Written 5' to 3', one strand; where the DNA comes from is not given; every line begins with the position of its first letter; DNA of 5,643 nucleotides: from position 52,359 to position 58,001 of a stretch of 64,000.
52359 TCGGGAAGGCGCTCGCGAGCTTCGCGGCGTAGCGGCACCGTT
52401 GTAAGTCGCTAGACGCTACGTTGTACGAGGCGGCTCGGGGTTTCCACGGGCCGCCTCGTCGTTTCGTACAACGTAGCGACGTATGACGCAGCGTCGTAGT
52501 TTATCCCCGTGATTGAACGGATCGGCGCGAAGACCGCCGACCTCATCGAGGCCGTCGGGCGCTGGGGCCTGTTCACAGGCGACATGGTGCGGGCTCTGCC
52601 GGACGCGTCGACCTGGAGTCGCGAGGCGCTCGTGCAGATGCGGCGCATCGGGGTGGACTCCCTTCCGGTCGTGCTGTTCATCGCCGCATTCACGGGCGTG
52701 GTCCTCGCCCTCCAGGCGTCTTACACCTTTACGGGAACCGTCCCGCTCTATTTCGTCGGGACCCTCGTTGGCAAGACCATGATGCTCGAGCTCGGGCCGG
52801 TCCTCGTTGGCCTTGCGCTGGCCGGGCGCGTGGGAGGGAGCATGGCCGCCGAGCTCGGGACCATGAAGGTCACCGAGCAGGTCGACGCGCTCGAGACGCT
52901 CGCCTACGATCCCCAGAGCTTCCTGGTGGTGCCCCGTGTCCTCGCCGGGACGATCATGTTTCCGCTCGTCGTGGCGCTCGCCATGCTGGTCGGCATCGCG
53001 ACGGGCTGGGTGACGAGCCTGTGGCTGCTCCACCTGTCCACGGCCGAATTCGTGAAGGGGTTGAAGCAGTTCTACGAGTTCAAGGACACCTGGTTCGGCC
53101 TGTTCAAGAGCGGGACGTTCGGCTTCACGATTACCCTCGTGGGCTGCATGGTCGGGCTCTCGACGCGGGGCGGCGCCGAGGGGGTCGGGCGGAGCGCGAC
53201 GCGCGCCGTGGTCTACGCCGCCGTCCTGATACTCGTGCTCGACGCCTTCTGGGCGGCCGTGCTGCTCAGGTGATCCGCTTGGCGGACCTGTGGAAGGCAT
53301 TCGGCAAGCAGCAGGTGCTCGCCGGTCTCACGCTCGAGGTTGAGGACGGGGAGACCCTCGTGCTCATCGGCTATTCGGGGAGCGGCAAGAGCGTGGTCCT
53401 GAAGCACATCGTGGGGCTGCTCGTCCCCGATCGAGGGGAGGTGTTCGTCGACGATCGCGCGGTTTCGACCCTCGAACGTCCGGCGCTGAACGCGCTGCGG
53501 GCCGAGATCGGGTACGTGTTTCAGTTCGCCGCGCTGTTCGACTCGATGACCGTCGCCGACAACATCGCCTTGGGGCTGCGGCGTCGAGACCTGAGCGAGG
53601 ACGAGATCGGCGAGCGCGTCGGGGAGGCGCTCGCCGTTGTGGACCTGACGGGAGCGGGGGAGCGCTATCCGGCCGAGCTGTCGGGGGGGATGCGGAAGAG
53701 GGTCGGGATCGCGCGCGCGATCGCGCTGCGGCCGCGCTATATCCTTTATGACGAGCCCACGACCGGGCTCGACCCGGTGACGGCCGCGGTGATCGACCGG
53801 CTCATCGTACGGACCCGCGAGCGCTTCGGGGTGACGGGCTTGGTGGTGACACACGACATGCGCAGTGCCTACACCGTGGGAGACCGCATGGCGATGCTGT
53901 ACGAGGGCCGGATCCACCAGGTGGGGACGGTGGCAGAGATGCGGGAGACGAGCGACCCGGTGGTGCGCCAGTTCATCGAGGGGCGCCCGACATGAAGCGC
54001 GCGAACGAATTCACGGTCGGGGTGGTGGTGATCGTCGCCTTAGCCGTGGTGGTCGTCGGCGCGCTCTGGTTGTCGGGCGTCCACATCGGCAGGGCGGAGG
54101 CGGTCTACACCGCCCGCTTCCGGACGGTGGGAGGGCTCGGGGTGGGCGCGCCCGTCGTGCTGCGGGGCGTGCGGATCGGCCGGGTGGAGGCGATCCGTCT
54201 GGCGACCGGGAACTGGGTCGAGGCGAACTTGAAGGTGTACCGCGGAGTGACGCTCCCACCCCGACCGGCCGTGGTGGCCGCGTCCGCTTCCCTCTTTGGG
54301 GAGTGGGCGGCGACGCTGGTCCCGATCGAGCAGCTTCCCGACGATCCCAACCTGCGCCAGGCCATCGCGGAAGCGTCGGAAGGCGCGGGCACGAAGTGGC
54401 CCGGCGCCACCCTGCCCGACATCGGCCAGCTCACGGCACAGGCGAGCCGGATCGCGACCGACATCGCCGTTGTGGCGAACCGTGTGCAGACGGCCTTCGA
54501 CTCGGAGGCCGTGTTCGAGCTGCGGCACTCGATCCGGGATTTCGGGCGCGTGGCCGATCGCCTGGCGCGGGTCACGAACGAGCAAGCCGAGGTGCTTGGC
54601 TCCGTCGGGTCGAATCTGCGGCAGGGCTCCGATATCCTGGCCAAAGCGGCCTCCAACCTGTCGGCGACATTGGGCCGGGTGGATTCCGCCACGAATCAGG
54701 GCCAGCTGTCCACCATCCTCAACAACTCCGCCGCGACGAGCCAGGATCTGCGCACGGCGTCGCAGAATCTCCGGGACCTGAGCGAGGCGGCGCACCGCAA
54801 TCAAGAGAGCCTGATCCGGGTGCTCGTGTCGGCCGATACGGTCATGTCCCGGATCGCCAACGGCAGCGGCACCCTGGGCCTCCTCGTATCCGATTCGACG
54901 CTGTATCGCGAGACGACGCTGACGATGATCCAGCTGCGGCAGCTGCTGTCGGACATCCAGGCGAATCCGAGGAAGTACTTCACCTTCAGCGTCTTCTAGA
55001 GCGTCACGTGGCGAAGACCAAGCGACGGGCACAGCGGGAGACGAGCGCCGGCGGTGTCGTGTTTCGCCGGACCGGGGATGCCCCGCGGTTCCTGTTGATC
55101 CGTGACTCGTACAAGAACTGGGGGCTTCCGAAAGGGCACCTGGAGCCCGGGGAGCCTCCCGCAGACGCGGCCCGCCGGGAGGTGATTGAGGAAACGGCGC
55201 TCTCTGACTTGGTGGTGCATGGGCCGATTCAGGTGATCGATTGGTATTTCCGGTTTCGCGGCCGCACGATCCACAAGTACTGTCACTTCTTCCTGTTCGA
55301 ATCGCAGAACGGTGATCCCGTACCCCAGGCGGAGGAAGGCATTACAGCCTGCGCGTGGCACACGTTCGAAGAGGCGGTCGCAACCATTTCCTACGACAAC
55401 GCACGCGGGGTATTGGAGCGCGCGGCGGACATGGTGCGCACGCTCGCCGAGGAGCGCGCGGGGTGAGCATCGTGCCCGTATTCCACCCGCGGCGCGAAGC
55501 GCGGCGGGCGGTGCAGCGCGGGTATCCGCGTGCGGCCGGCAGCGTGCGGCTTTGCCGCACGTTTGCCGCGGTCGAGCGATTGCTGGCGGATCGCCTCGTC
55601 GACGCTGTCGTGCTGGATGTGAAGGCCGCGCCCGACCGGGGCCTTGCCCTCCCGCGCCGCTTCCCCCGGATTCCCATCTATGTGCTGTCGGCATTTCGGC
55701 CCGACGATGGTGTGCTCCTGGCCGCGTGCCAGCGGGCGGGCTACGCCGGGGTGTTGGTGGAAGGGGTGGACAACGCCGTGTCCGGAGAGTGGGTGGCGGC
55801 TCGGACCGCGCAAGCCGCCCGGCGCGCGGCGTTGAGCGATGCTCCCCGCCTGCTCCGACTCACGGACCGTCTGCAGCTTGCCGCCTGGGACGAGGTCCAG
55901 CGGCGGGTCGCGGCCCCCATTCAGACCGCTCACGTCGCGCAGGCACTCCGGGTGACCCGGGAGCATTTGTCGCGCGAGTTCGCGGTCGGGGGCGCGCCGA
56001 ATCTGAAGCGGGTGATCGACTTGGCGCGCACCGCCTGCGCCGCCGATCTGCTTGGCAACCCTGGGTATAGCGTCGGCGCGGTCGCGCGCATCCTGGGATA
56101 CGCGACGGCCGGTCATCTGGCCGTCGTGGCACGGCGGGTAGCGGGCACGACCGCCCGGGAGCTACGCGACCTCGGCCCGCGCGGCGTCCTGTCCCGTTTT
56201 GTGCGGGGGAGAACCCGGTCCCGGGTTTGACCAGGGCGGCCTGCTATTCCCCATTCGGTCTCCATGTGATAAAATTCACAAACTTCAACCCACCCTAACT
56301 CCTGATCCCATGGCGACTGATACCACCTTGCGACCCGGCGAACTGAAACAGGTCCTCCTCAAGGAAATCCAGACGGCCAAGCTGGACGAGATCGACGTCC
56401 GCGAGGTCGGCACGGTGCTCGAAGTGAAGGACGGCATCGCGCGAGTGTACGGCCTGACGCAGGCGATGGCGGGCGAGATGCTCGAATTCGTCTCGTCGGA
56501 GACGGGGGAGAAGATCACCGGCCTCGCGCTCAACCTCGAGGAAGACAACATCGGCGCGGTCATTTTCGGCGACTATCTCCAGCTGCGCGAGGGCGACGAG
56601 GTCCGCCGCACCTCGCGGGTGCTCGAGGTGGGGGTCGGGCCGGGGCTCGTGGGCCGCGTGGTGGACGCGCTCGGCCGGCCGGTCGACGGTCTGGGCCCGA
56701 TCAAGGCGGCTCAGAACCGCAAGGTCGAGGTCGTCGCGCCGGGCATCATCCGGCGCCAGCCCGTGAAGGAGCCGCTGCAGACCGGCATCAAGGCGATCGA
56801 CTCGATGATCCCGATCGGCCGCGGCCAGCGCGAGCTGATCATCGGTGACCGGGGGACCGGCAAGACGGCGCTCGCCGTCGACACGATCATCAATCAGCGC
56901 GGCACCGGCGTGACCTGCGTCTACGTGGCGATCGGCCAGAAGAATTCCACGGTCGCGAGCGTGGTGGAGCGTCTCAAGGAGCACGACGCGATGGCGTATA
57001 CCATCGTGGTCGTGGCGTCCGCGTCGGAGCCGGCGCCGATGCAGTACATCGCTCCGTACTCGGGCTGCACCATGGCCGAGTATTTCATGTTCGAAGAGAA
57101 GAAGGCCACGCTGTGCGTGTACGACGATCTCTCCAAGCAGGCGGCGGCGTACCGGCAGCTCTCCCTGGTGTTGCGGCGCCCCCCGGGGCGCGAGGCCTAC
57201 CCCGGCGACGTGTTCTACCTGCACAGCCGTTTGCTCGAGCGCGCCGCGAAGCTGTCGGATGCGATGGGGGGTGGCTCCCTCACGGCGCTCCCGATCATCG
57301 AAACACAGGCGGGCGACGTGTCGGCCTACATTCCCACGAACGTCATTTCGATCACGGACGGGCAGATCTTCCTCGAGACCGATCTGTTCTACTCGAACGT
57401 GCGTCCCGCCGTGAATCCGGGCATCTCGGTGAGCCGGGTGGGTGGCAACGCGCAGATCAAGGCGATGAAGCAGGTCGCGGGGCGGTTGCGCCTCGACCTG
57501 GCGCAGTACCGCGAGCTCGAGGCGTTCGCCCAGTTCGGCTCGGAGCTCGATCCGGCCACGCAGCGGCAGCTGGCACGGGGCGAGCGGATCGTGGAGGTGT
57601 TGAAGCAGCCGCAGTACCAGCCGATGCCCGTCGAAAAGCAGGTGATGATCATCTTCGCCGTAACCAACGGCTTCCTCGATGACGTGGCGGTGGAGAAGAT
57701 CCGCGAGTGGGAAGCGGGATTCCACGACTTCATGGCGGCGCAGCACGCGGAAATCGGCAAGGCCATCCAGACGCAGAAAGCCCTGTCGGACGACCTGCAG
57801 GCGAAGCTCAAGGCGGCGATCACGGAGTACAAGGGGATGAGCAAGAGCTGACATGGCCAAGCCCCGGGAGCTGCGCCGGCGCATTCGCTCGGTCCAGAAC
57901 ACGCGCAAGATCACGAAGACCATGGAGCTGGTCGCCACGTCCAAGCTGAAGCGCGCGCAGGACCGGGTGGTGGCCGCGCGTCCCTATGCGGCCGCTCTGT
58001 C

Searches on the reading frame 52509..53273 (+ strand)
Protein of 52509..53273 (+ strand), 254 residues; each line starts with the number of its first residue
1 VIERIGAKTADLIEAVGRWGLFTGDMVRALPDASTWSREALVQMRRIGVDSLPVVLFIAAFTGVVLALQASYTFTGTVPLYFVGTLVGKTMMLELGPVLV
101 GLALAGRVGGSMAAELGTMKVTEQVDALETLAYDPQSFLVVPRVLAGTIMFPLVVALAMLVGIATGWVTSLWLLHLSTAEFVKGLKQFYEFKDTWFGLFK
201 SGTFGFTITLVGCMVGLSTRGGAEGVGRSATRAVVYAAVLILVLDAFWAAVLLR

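Call 57: search_protein_families(library=pfam, proteins=[window:52509-53273:+], max_evalue=0.00001)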
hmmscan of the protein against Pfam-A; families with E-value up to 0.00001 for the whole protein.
window:52509-53273:+ (254 aa): 1 family
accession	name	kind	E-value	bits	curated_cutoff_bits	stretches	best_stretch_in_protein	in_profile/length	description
PF02405.21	MlaE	-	2.7e-69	233.4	22.5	1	42-250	3-211/212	Permease MlaE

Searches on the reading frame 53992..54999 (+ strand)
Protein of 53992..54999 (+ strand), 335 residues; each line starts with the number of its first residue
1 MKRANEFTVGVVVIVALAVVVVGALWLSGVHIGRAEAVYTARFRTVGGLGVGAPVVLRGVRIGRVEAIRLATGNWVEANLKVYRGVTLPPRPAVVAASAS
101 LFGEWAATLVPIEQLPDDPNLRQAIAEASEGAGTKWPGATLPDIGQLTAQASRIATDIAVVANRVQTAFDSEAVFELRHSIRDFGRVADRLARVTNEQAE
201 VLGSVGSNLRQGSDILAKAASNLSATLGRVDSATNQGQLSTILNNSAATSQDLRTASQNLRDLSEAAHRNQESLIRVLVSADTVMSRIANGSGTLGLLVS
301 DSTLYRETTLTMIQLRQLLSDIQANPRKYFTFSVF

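Call 58: search_protein_families(library=pfam, proteins=[window:53992-54999:+], max_evalue=0.00001)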
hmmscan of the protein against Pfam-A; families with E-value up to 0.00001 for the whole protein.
window:53992-54999:+ (335 aa): 1 family
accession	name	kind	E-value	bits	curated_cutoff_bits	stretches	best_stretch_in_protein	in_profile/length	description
PF02470.25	MlaD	-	1.2e-10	41.9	25.1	1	39-104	5-73/81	MlaD protein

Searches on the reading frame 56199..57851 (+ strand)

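Call 58: search_protein_families(library=pfam, proteins=[window:56199-57851:+], max_evalue=0.00001)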
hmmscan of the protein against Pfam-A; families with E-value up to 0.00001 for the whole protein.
window:56199-57851:+ (550 aa): 4 families
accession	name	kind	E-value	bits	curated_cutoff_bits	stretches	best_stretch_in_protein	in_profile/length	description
PF00006.31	ATP-synt_ab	-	9e-83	277.5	29.5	1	196-412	1-213/213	ATP synthase alpha/beta family, nucleotide-binding domain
PF00306.32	ATP-synt_ab_C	-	1.8e-52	177.4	27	1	419-543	1-125/126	ATP synthase alpha/beta chain, C terminal domain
PF02874.29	ATP-synt_ab_N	-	1.6e-16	61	20.9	1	67-138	2-68/69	ATP synthase alpha/beta family, beta-barrel domain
PF06745.19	ATPase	-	2e-06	27.8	26.6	1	194-258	2-69/231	KaiC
